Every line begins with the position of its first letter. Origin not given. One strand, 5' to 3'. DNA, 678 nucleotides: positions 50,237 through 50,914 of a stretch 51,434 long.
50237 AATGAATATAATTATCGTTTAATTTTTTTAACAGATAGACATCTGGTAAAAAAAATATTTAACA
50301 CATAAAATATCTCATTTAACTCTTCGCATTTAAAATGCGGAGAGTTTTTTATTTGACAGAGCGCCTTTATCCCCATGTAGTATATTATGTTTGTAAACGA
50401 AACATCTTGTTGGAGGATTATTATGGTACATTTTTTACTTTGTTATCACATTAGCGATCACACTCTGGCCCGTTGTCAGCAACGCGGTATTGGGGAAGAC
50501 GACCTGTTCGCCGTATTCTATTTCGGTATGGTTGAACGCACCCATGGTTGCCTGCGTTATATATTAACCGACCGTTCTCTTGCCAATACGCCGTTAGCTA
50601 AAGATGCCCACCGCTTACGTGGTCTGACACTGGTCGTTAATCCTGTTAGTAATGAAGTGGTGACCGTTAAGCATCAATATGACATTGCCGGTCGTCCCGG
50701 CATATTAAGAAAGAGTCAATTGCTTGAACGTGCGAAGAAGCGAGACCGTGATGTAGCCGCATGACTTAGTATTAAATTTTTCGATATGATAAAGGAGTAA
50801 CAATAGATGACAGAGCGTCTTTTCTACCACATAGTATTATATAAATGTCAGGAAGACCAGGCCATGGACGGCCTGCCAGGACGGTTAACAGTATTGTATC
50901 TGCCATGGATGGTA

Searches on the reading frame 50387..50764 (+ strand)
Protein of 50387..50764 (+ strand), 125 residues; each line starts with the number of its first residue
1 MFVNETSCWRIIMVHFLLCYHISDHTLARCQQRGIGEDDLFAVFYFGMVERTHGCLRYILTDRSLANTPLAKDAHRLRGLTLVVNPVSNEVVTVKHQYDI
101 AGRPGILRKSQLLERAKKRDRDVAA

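Call 10: search_protein_families(library=pfam, proteins=[window:50387-50764:+], max_evalue=0.01)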
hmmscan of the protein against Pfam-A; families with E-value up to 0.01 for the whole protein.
window:50387-50764:+ (125 aa): 0 families

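Call 45: search_protein_families(library=padloc, proteins=[window:50387-50764:+], max_evalue=0.01)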
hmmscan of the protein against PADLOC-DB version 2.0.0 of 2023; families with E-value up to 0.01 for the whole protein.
window:50387-50764:+ (125 aa): 0 families

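Call 91: find_encoding_contigs(protein=window:50387-50764:+, flank=10000, max_places=3)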
Protein window:50387-50764:+ (125 aa): no gene with exactly this product is on record in the collection.
